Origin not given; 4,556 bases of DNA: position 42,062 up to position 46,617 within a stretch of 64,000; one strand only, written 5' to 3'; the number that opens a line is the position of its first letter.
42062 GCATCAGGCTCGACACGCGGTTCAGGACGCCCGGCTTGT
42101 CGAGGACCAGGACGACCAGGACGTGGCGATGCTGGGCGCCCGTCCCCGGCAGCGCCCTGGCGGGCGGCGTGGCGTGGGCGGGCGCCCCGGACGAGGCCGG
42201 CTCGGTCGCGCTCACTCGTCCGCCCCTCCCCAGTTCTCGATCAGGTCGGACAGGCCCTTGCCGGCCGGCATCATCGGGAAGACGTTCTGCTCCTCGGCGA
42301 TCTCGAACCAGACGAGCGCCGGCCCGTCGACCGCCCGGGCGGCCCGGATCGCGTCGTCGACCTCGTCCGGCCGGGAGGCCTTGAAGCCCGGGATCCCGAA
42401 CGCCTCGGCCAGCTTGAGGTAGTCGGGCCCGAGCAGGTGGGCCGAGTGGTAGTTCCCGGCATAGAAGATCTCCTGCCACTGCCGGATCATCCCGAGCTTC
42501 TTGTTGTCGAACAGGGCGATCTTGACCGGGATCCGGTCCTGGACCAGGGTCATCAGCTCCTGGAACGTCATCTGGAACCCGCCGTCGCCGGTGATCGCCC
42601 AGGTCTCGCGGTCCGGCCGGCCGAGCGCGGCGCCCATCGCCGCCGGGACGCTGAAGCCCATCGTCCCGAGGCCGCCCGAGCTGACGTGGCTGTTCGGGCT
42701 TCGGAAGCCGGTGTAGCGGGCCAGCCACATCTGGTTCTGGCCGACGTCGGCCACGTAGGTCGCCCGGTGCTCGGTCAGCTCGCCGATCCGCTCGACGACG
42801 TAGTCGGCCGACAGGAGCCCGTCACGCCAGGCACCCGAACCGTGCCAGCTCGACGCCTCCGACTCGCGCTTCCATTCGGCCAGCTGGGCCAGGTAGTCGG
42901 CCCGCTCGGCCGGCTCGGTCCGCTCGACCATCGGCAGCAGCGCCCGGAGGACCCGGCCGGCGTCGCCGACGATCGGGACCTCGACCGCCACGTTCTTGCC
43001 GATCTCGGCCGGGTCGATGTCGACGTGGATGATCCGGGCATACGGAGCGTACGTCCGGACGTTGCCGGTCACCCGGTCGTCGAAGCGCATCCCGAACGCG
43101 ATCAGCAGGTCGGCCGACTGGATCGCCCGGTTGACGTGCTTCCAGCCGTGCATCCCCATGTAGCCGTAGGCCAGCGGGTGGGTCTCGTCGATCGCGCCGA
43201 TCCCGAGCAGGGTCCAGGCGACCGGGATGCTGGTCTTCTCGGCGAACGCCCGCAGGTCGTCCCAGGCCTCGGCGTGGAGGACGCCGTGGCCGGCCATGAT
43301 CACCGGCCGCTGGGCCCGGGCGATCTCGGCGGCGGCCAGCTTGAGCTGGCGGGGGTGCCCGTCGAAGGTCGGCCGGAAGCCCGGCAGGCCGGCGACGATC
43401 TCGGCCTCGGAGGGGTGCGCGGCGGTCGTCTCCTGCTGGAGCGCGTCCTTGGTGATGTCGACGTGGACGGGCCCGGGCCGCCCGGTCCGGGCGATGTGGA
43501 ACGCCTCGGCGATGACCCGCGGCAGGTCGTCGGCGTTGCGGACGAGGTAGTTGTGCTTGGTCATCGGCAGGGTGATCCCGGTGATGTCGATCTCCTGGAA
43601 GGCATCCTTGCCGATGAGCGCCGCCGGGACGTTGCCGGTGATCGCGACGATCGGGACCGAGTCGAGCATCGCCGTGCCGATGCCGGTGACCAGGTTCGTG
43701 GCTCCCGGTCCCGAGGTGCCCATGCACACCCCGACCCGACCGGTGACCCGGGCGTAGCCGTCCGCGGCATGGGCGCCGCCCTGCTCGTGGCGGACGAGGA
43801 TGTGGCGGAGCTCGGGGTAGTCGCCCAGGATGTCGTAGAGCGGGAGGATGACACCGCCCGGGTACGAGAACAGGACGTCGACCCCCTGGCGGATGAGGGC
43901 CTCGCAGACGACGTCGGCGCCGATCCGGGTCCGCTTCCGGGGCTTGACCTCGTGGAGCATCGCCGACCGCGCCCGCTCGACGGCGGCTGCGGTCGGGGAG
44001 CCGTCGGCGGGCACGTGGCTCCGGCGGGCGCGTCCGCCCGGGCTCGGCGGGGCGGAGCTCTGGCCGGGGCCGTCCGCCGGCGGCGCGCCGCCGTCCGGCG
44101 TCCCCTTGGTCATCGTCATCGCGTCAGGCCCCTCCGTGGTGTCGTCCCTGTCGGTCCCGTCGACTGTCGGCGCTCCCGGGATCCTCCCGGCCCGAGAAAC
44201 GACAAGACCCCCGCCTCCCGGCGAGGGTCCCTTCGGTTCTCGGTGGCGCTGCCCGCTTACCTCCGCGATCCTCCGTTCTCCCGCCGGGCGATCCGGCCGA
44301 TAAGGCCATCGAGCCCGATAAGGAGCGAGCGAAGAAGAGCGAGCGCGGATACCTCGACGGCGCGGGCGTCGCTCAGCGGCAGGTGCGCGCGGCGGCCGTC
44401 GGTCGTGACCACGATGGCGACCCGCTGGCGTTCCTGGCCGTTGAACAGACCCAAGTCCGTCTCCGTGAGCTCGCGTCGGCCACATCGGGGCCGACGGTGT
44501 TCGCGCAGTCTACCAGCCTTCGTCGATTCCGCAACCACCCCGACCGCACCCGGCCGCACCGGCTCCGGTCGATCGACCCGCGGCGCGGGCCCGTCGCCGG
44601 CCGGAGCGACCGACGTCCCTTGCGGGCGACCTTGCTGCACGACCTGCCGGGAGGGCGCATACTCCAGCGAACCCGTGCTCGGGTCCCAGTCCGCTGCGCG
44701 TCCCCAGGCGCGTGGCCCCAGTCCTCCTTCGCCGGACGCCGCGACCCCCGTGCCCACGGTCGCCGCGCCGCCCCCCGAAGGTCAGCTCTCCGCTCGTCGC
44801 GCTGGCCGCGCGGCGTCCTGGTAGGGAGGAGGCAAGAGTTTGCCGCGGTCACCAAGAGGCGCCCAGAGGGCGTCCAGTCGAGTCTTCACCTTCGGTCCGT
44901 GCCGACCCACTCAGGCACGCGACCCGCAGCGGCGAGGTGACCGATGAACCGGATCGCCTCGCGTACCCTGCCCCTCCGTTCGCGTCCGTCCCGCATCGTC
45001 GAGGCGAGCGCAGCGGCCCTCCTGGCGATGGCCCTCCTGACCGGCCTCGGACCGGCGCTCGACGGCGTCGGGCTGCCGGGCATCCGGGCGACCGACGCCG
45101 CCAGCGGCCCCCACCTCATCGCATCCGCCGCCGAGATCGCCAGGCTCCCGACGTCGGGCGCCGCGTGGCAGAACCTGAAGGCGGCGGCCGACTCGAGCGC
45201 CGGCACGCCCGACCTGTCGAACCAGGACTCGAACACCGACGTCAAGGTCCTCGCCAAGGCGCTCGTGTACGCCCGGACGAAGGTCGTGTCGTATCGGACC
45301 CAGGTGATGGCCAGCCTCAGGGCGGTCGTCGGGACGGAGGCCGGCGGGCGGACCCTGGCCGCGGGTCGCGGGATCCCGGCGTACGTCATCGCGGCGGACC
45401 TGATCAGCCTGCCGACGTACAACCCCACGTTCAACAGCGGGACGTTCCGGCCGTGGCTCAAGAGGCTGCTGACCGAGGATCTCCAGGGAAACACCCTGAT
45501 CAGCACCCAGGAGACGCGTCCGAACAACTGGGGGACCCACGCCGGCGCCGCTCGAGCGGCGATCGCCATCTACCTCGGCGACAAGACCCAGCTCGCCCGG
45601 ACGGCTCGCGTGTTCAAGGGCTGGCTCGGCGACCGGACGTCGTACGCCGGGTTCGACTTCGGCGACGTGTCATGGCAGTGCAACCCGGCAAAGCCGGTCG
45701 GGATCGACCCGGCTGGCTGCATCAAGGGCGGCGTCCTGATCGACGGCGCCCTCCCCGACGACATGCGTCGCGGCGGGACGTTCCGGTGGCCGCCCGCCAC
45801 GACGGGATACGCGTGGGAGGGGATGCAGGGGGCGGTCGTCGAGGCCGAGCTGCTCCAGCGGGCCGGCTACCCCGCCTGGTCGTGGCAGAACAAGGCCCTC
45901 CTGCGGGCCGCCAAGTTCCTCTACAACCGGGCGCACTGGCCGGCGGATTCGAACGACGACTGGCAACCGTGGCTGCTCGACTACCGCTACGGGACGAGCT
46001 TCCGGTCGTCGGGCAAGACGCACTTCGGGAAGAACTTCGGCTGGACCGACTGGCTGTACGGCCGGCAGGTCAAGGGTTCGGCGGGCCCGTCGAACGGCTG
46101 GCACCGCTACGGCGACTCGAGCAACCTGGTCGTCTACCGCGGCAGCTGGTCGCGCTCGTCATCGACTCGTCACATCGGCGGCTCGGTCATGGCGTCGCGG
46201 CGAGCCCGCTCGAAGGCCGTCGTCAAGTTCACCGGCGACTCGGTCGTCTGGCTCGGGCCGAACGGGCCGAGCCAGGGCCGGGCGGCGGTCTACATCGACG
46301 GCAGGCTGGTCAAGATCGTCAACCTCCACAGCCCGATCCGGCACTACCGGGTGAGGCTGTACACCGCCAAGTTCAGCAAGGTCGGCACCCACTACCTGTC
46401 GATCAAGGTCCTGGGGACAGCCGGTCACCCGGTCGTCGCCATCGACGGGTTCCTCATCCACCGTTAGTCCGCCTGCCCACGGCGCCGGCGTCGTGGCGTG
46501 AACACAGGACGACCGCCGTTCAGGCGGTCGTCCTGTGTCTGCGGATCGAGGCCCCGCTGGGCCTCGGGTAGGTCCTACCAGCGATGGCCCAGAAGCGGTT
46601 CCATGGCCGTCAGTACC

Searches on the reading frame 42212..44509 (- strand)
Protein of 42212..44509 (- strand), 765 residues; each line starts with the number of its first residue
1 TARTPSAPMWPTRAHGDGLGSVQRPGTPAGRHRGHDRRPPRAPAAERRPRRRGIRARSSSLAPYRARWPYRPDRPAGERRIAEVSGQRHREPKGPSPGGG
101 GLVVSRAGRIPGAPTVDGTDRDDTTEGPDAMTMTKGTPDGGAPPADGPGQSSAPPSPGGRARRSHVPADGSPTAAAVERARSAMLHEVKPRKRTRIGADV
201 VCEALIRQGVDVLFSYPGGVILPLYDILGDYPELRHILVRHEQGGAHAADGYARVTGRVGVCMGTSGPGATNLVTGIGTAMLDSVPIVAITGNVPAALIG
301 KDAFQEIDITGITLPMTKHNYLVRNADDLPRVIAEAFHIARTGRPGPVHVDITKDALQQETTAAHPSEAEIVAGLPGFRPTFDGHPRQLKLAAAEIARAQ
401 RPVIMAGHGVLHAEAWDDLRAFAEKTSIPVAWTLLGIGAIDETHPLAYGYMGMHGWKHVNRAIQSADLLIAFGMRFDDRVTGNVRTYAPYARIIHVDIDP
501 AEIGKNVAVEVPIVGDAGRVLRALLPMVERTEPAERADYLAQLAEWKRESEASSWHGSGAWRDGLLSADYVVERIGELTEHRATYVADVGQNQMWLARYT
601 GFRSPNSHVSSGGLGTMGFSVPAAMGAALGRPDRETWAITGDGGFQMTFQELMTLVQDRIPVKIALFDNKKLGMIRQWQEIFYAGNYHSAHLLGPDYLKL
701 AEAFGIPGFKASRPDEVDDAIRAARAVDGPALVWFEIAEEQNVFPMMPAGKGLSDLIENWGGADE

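Call 64: search_protein_families(library=pfam, proteins=[window:42212-44509:-], max_evalue=0.001)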
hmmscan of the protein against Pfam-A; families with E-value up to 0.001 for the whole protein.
window:42212-44509:- (765 aa): 3 families
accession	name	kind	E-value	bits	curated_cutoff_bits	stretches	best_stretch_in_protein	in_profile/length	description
PF02775.26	TPP_enzyme_C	-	8.2e-51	172.2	21.9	1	588-733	1-149/151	Thiamine pyrophosphate enzyme, C-terminal TPP binding domain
PF00205.28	TPP_enzyme_M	-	2.7e-48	163.6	30.4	1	391-524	3-137/137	Thiamine pyrophosphate enzyme, central domain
PF02776.23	TPP_enzyme_N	-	5e-38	130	26.8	1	197-311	3-118/119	Thiamine pyrophosphate enzyme, N-terminal TPP binding domain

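Call 65: search_protein_families(library=ncbifam, proteins=[window:42212-44509:-], max_evalue=1e-10)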
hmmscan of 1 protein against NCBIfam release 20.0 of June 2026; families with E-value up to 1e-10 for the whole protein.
window:42212-44509:- (765 aa): 51 families (the best 25 are shown)
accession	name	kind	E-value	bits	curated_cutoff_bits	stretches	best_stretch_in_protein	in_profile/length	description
TIGR00118.1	acolac_lg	equivalog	7.4e-212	704.7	538.35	1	197-758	3-555/557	biosynthetic-type acetolactate synthase large subunit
NF005860.0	PRK07789.1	equivalog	2e-210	700.2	881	1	182-755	21-596/615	acetolactate synthase large subunit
NF004710.0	PRK06048.1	equivalog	4.8e-209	695.5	976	1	196-758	9-558/561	acetolactate synthase large subunit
NF004919.0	PRK06276.1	equivalog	5.5e-199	662.3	866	1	197-759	3-559/582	acetolactate synthase large subunit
NF005824.0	PRK07710.1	equivalog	1.6e-192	640.9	976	1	188-756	10-567/573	acetolactate synthase large subunit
NF005651.0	PRK07418.1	subfamily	3.8e-188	626.5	942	1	188-756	12-578/617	acetolactate synthase large subunit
NF006524.0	PRK08978.1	equivalog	4.6e-184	612.7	738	1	197-759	3-546/548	acetolactate synthase 2 catalytic subunit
NF005228.0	PRK06725.1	equivalog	2.1e-181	604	991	1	193-760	14-569/571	acetolactate synthase large subunit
NF006319.0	PRK08527.1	equivalog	1.1e-175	585.3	905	1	197-757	6-558/565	acetolactate synthase large subunit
NF005584.0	PRK07282.1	equivalog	1.2e-173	578.7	970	1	193-756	8-559/566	acetolactate synthase large subunit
NF006581.0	PRK09107.1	equivalog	1.5e-172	575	974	1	192-757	8-573/595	acetolactate synthase 3 large subunit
NF005409.0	PRK06965.1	equivalog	6.9e-165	549.8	1035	1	185-757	11-581/587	acetolactate synthase 3 catalytic subunit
NF006016.1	PRK08155.1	equivalog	1.2e-164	548.8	870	1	196-758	4-553/554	acetolactate synthase large subunit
NF005058.0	PRK06466.1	equivalog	9.2e-159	529.5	951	1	197-756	6-566/574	acetolactate synthase 3 large subunit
NF006525.0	PRK08979.1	equivalog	2.3e-156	521.5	1084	1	197-756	6-564/572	acetolactate synthase 3 large subunit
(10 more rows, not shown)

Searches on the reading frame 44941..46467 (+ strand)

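Call 64: search_protein_families(library=pfam, proteins=[window:44941-46467:+], max_evalue=0.001)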
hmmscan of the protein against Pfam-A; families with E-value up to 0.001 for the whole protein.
window:44941-46467:+ (508 aa): 1 family
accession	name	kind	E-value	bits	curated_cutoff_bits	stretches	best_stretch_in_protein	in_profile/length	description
PF05426.18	Alginate_lyase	-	8e-11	42.4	22.2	1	143-226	115-199/275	Alginate lyase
